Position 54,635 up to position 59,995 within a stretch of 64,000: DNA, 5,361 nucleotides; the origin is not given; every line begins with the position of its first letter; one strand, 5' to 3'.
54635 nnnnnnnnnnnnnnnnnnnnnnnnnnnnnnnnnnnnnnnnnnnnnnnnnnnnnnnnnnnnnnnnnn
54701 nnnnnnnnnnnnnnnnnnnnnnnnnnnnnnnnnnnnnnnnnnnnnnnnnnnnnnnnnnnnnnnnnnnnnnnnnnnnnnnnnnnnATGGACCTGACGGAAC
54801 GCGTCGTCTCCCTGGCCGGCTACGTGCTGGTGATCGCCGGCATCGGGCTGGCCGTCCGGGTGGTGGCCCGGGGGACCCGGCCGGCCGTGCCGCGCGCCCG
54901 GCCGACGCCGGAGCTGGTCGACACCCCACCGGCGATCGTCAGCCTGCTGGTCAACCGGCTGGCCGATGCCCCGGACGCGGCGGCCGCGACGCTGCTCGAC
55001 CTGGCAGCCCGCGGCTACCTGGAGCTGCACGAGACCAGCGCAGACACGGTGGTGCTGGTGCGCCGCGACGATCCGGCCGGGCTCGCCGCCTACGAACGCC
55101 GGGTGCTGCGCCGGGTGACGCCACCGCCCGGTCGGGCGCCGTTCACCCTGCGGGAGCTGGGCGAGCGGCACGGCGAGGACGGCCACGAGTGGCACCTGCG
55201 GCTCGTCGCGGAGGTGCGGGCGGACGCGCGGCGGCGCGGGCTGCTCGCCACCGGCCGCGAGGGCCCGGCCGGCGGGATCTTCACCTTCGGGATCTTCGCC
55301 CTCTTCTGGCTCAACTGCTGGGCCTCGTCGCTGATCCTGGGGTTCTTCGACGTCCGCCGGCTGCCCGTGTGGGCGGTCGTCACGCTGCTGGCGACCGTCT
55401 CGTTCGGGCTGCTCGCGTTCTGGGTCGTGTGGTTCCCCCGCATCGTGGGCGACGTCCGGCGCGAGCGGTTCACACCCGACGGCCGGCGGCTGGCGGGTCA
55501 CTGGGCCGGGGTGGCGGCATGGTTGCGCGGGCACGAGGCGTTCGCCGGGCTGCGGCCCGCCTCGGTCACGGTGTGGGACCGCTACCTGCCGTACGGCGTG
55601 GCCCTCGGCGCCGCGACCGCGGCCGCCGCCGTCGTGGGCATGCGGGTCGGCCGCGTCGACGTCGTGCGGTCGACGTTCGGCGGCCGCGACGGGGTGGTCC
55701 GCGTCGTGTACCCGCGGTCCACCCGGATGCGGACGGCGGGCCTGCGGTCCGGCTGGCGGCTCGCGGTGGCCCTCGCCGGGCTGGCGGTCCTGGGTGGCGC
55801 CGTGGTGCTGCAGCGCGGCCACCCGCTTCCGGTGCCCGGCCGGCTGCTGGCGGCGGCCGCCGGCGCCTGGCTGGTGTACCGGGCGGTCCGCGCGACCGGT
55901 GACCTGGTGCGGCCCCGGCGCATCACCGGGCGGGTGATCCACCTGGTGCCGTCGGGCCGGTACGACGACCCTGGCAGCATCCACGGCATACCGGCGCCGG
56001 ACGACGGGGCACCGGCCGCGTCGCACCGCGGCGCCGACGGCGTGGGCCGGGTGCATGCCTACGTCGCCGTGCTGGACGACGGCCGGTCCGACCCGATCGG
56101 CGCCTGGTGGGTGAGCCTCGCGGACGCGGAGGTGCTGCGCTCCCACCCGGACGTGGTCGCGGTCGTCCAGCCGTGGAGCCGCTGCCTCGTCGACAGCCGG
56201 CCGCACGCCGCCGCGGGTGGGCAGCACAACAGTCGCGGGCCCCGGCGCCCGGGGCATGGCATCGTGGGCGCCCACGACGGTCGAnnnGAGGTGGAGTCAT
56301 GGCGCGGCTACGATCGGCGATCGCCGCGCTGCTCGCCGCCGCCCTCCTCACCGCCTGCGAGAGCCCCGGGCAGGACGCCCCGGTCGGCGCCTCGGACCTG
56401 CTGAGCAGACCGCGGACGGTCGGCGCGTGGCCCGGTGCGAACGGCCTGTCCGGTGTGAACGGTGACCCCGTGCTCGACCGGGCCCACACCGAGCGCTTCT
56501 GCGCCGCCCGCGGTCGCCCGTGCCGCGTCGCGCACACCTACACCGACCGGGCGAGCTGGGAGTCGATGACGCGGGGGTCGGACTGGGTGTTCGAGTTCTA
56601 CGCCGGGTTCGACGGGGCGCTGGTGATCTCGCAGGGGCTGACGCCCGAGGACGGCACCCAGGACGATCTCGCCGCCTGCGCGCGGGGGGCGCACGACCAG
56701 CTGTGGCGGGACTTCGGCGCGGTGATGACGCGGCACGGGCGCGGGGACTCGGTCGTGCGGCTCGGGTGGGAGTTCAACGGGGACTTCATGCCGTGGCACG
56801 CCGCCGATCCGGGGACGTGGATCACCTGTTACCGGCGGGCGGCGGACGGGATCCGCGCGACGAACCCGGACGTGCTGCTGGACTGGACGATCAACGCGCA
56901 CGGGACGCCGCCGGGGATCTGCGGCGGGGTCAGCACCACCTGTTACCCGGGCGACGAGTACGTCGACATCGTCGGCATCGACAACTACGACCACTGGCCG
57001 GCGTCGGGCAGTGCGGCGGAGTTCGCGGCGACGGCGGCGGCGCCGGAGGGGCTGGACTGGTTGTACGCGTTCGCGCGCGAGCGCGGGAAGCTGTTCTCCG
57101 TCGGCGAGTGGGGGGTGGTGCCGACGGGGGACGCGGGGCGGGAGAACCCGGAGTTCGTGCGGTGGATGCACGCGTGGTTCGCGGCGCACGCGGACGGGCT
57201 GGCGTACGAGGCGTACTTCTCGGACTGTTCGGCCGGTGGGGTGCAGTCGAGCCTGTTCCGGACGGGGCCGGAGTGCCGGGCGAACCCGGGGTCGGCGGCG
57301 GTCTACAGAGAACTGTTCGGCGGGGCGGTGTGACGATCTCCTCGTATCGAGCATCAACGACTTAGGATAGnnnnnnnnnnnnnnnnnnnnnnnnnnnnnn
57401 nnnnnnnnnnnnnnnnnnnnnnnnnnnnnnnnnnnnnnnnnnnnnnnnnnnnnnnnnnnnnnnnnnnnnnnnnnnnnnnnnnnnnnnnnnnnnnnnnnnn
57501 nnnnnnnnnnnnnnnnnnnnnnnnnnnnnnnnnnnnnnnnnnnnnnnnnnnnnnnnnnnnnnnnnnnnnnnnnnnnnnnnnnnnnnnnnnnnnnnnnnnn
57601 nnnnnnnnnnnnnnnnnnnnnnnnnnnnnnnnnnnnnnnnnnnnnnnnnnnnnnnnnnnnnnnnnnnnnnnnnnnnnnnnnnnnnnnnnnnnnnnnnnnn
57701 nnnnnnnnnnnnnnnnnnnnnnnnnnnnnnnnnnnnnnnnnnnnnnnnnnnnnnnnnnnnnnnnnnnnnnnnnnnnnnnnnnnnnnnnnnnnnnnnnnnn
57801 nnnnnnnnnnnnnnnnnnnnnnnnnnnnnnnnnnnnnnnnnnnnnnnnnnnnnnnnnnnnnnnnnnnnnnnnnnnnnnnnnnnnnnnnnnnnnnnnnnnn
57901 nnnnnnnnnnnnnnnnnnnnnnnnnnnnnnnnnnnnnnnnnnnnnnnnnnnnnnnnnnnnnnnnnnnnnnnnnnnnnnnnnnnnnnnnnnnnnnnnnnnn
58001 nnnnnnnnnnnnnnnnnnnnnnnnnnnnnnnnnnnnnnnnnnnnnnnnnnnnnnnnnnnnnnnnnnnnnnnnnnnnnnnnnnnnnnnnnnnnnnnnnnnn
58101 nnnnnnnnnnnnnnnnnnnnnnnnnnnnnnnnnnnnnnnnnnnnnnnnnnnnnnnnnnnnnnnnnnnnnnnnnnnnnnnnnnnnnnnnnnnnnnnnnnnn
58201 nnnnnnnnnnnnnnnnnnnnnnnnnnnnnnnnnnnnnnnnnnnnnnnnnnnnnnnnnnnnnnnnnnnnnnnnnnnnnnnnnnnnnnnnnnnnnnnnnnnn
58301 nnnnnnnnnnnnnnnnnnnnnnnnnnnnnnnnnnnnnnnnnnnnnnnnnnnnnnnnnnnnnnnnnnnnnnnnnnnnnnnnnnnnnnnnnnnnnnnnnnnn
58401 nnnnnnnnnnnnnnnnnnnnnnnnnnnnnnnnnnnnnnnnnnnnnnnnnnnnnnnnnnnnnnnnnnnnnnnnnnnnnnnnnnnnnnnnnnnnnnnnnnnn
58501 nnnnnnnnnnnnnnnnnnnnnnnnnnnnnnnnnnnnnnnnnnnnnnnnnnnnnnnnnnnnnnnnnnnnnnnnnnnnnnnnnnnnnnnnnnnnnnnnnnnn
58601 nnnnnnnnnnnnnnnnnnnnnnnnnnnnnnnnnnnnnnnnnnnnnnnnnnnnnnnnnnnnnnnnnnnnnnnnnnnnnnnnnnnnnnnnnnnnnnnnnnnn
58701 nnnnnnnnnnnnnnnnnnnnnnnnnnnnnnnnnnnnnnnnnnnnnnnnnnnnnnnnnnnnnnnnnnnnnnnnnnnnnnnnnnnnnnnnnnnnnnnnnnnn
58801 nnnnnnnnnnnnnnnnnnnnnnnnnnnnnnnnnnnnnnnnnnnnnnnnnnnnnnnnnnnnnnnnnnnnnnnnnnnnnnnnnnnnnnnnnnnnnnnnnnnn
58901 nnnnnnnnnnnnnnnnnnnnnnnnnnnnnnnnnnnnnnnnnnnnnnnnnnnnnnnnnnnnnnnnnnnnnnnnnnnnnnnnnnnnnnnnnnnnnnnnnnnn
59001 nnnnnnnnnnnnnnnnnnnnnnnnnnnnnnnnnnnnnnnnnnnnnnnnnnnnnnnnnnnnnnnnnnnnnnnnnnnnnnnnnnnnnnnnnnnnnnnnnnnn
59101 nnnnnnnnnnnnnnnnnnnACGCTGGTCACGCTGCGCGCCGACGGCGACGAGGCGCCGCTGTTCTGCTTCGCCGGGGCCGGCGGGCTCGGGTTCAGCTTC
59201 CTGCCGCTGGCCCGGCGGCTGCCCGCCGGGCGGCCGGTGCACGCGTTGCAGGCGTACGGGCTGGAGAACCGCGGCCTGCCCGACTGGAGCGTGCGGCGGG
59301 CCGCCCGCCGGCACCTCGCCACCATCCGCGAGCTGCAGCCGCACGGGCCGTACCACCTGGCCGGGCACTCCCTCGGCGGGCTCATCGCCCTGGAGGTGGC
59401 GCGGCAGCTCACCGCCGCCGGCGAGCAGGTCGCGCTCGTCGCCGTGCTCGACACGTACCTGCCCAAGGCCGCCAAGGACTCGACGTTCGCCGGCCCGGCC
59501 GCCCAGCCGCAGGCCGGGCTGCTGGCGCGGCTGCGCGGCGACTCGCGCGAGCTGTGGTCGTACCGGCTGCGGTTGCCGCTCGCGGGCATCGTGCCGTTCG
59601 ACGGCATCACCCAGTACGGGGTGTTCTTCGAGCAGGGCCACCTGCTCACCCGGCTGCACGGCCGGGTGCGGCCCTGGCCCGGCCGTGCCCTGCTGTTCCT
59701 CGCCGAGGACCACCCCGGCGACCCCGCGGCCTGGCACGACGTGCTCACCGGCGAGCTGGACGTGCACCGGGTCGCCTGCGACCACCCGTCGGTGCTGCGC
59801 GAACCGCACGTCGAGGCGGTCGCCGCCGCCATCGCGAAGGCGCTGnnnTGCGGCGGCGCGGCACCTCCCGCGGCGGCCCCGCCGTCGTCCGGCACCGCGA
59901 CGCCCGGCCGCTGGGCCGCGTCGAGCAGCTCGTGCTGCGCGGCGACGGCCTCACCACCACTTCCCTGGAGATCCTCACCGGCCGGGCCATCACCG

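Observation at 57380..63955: Mini biosynthetic cluster: stand-alone A-PCP-TE NRPS + chorismate lyase + 4-hydroxybenzoate 3-monooxygenase + GT2 (+ sugar transferase)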

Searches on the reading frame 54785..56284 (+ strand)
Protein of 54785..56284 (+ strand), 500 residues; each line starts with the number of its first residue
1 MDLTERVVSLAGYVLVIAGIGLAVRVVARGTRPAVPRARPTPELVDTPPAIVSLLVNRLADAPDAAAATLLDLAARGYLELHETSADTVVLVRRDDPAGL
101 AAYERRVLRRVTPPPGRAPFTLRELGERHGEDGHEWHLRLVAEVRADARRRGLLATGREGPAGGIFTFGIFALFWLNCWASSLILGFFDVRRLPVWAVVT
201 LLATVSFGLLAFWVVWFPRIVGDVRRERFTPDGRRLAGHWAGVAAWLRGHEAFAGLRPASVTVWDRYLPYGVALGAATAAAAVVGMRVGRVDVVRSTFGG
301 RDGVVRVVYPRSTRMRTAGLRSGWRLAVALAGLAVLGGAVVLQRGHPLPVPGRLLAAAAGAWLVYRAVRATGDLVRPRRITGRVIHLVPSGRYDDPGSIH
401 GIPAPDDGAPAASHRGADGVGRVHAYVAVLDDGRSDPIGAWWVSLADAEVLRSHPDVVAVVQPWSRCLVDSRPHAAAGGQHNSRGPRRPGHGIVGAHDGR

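Call 8: search_protein_families(library=pfam, proteins=[window:54785-56284:+], max_evalue=0.01)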
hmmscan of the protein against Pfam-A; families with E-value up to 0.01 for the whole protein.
window:54785-56284:+ (500 aa): 1 family
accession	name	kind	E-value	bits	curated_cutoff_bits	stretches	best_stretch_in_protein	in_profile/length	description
PF20990.2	DUF2207_C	-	2.4e-19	70.5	33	1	46-280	11-243/247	Predicted membrane protein (DUF2207) C-terminal domain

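Call 10: search_protein_families(library=ncbifam, proteins=[window:54785-56284:+], max_evalue=0.001)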
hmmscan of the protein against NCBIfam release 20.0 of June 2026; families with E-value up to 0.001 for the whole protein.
window:54785-56284:+ (500 aa): 0 families

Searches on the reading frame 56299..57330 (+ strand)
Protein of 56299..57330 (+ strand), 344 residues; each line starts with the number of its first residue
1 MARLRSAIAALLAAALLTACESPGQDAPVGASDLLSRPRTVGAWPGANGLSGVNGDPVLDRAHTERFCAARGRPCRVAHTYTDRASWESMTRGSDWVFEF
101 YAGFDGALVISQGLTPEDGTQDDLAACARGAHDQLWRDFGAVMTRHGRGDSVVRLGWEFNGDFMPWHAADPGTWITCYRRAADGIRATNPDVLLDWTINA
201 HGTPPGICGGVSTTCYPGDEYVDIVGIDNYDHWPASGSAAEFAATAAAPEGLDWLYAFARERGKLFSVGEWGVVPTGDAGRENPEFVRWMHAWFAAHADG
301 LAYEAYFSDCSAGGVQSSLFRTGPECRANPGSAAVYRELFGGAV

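Call 8: search_protein_families(library=pfam, proteins=[window:56299-57330:+], max_evalue=0.01)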
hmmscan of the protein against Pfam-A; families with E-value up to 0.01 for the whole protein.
window:56299-57330:+ (344 aa): 2 families
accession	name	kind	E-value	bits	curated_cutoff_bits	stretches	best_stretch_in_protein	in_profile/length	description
PF02156.21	Glyco_hydro_26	-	0.00011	22.2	20.2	1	211-239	211-238/311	Glycosyl hydrolase family 26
PF00150.24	Cellulase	-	0.0055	16.7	23.5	1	173-291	142-254/272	Cellulase (glycosyl hydrolase family 5)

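Call 10: search_protein_families(library=ncbifam, proteins=[window:56299-57330:+], max_evalue=0.001)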
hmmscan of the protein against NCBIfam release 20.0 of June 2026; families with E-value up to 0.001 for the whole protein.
window:56299-57330:+ (344 aa): 0 families

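Call 50: find_homologous_proteins(query=window:56299-57330:+, max_evalue=0.001)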
Query window:56299-57330:+ (344 aa): 330 proteins with E <= 0.001 among 8000 candidates; the best 120 are listed.
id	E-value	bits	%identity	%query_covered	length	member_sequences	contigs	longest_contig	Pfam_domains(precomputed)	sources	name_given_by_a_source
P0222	5.6e-216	735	92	100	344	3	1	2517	-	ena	-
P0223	2.5e-175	601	81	91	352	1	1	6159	-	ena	-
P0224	6.3e-174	596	73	99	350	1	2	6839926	-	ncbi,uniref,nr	ncbi:glycoside hydrolase family 26 protein [Micromonospora craniellae]|uniref:GH26 domain-containing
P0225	5.6e-165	567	77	91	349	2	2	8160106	PF02156.22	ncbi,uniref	ncbi:glycoside hydrolase family 26 protein [Polymorphospora lycopeni]|uniref:Glycosyl hydrolase n=1 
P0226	2.0e-155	535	67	99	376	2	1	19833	-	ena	-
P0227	5.0e-154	531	74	90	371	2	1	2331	-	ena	-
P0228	3.3e-153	528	73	90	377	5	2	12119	-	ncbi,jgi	jgi:hypothetical protein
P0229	4.7e-152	524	72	90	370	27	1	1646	-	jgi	-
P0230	1.4e-151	523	73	90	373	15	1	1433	-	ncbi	-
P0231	2.8e-151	522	74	90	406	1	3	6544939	-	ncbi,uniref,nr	ncbi:glycoside hydrolase family 26 protein [Spirilliplanes yamanashiensis]|uniref:GH26 domain-contai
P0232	3.8e-151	521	73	89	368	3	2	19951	-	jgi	jgi:hypothetical protein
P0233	1.0e-150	520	71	91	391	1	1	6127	-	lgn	-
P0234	1.2e-150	520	68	97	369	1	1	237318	-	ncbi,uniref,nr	ncbi:glycoside hydrolase family 26 protein [Mangrovihabitans endophyticus]|uniref:GH26 domain-contai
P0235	2.2e-150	519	69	93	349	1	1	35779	-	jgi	jgi:hypothetical protein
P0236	3.4e-150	518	71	92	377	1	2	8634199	-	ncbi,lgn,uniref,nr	ncbi:hypothetical protein Asp14428_69270 [Actinoplanes sp. NBRC 14428]|uniref:Cellulase (Glycosyl hy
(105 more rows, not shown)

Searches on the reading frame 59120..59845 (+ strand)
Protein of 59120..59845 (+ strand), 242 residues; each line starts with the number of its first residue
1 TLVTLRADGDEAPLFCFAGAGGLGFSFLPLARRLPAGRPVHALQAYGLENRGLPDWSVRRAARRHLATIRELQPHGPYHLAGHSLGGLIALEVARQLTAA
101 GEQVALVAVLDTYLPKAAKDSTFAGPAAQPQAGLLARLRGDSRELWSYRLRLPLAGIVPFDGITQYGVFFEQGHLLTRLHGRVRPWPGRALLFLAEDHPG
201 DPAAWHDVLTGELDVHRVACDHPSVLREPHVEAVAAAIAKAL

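Call 53: search_solved_structures(query=window:59120-59845:+, max_evalue=0.001, show_alignments=1)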
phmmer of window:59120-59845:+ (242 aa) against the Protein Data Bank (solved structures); distinct sequences matched with E-value up to 0.001: 42.
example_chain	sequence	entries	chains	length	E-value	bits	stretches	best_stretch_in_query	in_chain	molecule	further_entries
7crn_A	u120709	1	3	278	3.4e-24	89.3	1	2-130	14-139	Non-ribosomal peptide synthetase 4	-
7dxo_A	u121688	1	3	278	1e-23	87.7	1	2-130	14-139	Non-ribosomal peptide synthetase 4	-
3tej_A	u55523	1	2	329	9.6e-22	81.2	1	4-235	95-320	Enterobactin synthase component F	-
2roq_A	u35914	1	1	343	1.5e-21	80.6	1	4-235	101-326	Enterobactin synthetase component F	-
5ja1_A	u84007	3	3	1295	2.2e-20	76.8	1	4-235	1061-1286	Enterobactin synthase component F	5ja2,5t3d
4zxh_A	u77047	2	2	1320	3.8e-16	62.9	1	3-116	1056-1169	ABBFA_003403 | Tyrocidine synthetase 3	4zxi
8cuy_A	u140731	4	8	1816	5.6e-10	42.7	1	9-126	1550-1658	Polyketide synthase PKS13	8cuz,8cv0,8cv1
7uk4_A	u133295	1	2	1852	5.8e-10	42.7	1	9-126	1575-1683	Polyketide synthase PKS13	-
8tqv_A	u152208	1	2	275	9.3e-10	42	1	8-112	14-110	Polyketide synthase Pks13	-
5v3z_A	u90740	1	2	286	1.2e-09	41.6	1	8-112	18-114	Polyketide synthase Pks13 (Termination polyketide synthase)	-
5v3w_A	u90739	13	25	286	1.2e-09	41.6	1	8-112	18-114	Polyketide synthase Pks13 (Termination polyketide synthase) | Polyketide synthase Pks13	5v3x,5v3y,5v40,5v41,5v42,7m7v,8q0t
7vjt_A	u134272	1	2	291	1.3e-09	41.5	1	8-112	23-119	Polyketide synthase Pks13 (Termination polyketide synthase)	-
6ojc_A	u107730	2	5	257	2.4e-09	40.6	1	21-118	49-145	NocB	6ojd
9f7b_A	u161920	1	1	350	4e-09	39.9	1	5-113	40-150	3-hydroxyacyl-[acyl-carrier-protein] dehydratase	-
9f48_A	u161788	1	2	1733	1.2e-08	38.3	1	8-112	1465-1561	Polyketide synthase Pks13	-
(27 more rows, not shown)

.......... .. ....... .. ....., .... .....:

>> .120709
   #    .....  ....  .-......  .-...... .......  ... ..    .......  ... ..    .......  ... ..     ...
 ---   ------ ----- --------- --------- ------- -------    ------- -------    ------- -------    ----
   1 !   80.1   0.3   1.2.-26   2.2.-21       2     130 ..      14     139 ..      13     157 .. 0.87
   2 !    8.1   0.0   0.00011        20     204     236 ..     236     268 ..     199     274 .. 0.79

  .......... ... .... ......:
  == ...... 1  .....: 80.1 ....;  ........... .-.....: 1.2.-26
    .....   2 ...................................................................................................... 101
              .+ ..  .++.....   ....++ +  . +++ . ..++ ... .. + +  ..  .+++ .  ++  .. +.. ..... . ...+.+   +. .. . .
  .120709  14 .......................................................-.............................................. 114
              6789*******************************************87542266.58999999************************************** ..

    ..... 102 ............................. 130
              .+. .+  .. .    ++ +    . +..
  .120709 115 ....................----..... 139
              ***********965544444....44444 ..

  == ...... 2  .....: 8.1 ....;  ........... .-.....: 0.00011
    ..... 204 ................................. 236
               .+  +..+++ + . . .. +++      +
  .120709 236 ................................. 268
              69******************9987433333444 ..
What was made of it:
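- Closest known: DltA-DltC D-alanylation of teichoic acids. Same: The Pks13 TE is a detectable sequence relative of this TE (call 53).
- Checked: GHSLGG in the TE is present (call 53).
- After 7crn/7dxo, the next-best solved match to the TE is the iterative EntF TE (call 53).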
